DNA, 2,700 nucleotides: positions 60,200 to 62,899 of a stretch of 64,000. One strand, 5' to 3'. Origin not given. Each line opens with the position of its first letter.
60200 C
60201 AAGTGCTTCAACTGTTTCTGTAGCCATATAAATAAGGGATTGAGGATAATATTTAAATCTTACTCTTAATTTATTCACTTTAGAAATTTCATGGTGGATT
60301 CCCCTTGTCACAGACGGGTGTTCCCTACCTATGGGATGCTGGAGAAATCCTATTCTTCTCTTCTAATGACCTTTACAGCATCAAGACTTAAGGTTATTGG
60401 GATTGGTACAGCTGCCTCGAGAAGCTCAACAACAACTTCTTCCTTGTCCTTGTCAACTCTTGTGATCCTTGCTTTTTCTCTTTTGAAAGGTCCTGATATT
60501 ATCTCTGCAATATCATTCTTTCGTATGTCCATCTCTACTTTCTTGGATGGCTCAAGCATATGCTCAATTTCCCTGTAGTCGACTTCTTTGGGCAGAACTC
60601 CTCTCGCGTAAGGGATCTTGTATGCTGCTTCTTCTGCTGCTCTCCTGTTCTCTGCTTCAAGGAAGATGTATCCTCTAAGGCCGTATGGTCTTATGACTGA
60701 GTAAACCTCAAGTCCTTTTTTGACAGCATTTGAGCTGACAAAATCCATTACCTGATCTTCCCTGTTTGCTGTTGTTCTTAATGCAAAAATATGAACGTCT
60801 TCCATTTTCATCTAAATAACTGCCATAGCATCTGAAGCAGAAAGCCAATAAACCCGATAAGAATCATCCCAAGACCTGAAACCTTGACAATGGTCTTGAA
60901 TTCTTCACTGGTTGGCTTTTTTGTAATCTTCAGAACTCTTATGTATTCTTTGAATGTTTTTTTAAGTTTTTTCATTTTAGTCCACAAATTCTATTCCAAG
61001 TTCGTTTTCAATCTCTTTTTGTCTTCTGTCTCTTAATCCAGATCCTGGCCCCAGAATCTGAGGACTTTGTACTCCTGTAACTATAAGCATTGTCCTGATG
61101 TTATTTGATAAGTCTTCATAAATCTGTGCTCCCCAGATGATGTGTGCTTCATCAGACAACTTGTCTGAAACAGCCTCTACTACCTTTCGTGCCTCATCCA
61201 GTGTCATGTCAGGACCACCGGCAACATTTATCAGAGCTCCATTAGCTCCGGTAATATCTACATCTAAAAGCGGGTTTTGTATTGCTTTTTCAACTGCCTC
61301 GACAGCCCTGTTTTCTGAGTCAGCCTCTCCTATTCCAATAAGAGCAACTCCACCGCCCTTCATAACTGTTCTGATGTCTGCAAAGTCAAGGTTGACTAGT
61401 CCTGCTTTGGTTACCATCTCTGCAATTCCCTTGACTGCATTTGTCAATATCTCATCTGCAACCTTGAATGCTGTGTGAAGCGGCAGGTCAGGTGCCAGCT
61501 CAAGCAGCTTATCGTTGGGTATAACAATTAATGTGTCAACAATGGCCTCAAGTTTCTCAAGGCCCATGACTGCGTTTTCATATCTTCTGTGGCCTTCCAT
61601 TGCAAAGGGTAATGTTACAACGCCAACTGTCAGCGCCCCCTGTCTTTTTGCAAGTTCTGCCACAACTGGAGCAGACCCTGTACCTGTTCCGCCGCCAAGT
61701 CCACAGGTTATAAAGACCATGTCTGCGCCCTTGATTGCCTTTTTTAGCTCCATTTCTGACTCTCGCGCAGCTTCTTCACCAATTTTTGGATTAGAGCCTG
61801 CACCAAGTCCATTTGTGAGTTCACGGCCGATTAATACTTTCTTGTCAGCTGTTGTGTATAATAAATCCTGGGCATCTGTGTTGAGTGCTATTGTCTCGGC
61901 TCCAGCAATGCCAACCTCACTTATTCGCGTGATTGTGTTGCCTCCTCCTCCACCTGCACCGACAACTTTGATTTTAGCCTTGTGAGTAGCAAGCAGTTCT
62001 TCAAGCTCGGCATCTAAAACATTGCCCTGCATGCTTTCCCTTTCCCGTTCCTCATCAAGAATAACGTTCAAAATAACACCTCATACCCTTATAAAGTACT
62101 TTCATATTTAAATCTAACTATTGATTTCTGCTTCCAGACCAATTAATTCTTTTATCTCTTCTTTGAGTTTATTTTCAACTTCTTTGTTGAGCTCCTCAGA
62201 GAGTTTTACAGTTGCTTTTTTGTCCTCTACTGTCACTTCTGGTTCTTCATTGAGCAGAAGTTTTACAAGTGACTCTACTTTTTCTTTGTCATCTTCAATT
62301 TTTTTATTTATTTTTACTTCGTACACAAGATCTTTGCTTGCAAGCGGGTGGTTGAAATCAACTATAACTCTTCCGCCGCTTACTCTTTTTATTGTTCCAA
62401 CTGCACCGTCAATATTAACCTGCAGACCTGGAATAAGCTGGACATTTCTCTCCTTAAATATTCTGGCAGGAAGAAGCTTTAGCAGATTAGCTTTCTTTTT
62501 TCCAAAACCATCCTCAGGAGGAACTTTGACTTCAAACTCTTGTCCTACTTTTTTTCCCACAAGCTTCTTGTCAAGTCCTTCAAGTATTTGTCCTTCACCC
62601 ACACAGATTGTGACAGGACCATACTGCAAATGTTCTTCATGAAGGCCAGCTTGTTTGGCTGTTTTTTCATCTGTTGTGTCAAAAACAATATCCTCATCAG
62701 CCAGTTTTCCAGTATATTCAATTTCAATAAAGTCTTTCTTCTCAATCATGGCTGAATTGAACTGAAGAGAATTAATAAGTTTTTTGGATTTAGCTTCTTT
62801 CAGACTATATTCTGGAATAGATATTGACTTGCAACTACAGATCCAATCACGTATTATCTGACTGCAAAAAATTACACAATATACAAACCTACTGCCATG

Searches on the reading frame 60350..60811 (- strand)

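Call 48: search_protein_families(library=pfam, proteins=[window:60350-60811:-], max_evalue=0.001)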
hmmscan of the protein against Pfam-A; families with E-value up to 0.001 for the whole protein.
window:60350-60811:- (153 aa): 2 families
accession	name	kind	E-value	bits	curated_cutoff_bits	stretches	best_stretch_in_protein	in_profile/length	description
PF03439.18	Spt5-NGN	-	3e-17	62.8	22.4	1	8-86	2-84/84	Early transcription elongation factor of RNA pol II, NGN section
PF00467.35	KOW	-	6.8e-05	23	22.3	1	98-129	1-32/32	KOW motif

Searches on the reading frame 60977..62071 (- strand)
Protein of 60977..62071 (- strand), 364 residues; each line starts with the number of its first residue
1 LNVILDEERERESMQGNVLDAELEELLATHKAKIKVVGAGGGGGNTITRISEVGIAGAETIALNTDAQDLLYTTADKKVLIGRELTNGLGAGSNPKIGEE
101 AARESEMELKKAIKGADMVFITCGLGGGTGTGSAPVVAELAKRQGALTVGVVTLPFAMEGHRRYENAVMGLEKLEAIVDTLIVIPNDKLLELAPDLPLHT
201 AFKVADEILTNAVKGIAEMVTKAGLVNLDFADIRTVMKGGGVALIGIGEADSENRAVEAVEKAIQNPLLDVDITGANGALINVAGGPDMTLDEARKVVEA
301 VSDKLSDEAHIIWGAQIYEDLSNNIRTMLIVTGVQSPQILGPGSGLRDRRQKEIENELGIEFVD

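Call 48: search_protein_families(library=pfam, proteins=[window:60977-62071:-], max_evalue=0.001)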
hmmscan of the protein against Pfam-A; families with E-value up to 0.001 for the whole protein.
window:60977-62071:- (364 aa): 2 families
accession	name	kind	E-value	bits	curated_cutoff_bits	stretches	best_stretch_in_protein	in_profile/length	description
PF00091.31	Tubulin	-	4.8e-47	161.1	33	1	33-192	1-188/190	Tubulin/FtsZ family, GTPase domain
PF12327.13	FtsZ_C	-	3.4e-35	120.7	27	1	241-335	1-95/95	FtsZ family, C-terminal domain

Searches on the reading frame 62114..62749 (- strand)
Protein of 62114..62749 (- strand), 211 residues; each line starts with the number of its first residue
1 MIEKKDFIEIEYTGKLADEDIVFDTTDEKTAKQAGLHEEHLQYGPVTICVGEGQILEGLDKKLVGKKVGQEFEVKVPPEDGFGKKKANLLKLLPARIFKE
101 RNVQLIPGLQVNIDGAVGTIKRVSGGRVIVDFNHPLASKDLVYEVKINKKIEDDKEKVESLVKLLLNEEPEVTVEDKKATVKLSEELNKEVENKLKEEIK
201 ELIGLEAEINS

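Call 48: search_protein_families(library=pfam, proteins=[window:62114-62749:-], max_evalue=0.001)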
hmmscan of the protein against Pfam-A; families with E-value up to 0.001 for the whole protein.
window:62114-62749:- (211 aa): 2 families
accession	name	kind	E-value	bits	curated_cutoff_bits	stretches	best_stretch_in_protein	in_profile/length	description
PF22199.2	FKBP26_IF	-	1.3e-15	57.5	27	1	91-136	1-46/46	FKBP26, IF domain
PF00254.34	FKBP_C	-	1.5e-12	48.1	21.1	1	3-88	6-77/94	FKBP-type peptidyl-prolyl cis-trans isomerase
